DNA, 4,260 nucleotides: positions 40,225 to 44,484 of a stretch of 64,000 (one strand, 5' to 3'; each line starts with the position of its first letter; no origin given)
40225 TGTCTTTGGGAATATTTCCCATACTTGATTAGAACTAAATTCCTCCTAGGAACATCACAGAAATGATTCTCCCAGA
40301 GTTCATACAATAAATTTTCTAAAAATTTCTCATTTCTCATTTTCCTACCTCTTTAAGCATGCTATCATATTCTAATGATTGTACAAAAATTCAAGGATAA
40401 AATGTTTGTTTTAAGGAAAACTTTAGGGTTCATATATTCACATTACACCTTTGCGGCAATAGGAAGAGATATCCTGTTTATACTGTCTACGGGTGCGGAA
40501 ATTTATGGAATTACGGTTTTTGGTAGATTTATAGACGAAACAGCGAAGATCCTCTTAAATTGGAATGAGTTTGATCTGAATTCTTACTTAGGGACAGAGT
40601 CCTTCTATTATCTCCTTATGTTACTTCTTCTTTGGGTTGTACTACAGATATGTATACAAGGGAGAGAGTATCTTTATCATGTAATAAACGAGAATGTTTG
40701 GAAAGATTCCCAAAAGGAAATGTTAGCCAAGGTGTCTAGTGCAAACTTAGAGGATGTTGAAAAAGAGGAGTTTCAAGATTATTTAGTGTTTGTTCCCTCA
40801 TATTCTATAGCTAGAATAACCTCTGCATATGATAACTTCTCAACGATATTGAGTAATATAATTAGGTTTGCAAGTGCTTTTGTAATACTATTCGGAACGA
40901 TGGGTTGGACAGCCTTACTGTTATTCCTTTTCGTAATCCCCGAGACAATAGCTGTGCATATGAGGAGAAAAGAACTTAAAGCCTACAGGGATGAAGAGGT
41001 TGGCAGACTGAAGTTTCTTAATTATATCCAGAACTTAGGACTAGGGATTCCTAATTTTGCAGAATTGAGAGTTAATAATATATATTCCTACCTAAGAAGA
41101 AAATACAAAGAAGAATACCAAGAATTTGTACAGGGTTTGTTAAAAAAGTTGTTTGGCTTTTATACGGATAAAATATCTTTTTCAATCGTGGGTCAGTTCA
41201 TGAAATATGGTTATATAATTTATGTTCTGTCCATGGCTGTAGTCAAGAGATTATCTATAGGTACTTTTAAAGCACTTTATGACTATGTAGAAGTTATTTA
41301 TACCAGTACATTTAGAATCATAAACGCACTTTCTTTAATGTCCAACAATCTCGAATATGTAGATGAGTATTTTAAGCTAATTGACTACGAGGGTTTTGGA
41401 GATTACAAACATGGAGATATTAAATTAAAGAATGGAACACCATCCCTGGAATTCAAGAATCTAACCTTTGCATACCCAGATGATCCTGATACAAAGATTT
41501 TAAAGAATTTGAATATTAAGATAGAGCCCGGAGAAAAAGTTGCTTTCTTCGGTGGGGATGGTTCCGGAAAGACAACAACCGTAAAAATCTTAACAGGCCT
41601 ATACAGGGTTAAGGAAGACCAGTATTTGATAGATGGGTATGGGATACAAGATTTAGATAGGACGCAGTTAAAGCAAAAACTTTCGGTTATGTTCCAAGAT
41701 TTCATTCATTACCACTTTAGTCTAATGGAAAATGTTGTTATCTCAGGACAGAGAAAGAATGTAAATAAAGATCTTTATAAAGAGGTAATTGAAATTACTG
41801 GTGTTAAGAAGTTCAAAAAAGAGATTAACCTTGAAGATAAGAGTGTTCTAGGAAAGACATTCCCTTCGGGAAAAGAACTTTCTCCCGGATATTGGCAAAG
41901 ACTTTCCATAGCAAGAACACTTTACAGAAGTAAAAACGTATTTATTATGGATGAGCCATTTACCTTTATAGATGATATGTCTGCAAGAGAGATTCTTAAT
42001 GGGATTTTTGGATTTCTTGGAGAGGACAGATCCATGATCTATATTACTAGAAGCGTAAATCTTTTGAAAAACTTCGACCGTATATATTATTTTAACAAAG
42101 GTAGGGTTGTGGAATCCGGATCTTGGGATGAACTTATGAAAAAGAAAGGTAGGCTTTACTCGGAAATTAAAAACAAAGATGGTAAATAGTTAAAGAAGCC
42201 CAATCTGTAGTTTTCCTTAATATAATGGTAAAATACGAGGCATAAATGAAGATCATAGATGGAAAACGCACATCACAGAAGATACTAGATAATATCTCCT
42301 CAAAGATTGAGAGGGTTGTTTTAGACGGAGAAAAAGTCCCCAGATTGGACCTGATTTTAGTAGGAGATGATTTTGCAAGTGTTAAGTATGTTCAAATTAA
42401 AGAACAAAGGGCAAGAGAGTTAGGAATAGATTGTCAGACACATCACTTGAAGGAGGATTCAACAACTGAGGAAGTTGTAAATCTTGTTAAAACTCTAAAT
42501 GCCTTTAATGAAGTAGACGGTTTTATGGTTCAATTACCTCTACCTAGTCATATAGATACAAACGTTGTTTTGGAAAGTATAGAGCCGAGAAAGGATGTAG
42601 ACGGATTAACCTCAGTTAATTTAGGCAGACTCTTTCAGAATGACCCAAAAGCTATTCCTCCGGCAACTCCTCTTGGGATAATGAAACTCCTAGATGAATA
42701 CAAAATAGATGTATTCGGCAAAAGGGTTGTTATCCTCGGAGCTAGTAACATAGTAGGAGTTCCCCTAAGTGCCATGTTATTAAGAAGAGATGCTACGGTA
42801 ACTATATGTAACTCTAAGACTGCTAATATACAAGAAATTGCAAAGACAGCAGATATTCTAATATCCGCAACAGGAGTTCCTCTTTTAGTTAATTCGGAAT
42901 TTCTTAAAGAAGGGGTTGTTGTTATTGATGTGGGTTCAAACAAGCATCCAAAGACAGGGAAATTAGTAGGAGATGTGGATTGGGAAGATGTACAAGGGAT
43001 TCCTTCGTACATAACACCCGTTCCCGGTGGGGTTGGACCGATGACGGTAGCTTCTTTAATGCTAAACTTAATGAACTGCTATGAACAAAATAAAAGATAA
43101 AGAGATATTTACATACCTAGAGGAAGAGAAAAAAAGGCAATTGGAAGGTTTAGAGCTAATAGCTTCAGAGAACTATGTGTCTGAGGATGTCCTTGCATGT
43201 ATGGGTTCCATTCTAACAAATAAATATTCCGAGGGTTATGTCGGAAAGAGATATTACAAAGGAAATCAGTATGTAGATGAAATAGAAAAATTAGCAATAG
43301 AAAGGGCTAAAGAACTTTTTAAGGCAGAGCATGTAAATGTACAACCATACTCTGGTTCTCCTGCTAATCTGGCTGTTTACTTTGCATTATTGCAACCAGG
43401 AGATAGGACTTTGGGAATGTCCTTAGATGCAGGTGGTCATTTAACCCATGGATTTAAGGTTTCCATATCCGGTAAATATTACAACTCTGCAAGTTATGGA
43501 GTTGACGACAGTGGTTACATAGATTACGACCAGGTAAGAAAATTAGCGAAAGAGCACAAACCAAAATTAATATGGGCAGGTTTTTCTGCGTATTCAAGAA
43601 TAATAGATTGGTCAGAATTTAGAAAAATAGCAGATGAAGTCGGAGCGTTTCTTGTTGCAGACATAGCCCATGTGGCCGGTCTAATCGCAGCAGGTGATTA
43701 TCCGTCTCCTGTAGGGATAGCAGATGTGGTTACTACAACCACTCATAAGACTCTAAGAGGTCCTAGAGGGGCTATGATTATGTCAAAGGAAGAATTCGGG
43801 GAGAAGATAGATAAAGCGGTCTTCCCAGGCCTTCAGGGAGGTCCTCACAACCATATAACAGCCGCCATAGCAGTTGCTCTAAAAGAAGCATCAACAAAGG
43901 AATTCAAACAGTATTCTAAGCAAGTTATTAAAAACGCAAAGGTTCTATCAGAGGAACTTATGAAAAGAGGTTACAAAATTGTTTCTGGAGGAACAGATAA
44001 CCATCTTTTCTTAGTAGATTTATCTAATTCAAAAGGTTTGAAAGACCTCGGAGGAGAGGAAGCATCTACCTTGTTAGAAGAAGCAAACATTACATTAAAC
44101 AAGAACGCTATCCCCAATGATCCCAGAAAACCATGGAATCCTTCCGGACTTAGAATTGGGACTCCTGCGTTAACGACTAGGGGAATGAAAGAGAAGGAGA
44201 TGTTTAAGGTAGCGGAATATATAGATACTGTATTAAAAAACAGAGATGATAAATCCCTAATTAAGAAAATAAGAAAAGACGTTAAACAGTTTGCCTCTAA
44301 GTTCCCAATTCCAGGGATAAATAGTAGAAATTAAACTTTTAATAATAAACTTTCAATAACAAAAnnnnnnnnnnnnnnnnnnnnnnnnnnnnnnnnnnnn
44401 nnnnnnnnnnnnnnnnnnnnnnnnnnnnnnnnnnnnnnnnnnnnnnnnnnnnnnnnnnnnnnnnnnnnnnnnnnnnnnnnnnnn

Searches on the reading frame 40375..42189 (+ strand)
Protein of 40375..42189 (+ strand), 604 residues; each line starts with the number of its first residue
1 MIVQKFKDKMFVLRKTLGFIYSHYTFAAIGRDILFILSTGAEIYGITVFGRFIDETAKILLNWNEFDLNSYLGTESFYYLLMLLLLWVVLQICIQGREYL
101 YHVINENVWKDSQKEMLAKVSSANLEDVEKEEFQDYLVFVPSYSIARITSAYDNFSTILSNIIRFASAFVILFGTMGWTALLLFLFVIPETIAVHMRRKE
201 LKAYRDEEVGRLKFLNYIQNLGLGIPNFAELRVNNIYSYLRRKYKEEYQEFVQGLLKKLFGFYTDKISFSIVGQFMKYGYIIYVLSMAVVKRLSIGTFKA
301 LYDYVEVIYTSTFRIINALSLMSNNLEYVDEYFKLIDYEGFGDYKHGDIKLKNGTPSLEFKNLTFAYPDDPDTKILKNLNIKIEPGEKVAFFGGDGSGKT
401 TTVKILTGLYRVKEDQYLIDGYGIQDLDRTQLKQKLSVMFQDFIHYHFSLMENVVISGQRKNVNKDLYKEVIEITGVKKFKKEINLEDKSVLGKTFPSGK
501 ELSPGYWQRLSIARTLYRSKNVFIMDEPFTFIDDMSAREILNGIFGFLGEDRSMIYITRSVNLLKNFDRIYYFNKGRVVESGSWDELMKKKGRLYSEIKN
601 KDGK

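Call 42: search_protein_families(library=pfam, proteins=[window:40375-42189:+], max_evalue=0.0001)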
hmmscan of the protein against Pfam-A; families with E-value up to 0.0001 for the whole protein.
window:40375-42189:+ (604 aa): 1 family
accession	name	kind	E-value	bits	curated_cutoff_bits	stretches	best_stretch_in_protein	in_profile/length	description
PF00005.33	ABC_tran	-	2.1e-24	87.1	25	1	376-529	1-136/137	ABC transporter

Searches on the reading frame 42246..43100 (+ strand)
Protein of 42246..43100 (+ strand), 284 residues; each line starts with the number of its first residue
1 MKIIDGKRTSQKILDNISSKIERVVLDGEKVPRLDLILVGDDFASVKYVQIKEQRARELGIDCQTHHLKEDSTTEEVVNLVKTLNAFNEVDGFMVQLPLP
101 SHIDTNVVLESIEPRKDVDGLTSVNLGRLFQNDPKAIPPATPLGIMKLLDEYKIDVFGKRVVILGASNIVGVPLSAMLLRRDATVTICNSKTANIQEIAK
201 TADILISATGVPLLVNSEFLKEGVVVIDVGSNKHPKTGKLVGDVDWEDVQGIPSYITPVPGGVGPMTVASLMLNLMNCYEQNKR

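Call 55: search_protein_families(library=pfam, proteins=[window:42246-43100:+], max_evalue=0.0001)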
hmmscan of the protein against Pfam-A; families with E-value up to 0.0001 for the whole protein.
window:42246-43100:+ (284 aa): 2 families
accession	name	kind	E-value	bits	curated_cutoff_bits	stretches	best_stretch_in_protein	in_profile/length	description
PF02882.25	THF_DHG_CYH_C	-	2.1e-60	203.1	27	1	123-282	2-159/160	Tetrahydrofolate dehydrogenase/cyclohydrolase, NAD(P)-binding domain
PF00763.28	THF_DHG_CYH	-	1.2e-33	116.2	32.8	1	4-119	1-115/115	Tetrahydrofolate dehydrogenase/cyclohydrolase, catalytic domain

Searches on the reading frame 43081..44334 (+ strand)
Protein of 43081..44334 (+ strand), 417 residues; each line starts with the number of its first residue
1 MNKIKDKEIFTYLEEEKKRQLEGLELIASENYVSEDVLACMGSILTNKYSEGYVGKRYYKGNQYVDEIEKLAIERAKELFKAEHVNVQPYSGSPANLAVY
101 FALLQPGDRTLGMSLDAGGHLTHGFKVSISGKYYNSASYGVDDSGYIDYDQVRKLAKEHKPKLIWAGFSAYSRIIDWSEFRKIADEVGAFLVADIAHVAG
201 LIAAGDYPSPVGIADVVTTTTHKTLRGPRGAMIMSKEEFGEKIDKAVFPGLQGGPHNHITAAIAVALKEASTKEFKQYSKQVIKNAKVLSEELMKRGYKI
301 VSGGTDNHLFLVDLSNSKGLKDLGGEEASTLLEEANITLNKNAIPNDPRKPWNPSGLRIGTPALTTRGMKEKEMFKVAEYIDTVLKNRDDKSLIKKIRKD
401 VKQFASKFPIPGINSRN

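Call 55: search_protein_families(library=pfam, proteins=[window:43081-44334:+], max_evalue=0.0001)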
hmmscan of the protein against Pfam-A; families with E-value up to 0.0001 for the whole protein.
window:43081-44334:+ (417 aa): 2 families
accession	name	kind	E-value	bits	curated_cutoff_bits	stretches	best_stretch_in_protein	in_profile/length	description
PF00464.25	SHMT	-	9.7e-168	558.3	27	1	5-381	4-399/399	Serine hydroxymethyltransferase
PF00155.27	Aminotran_1_2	-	1.1e-08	35.1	19.7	1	63-370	42-355/361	Aminotransferase class I and II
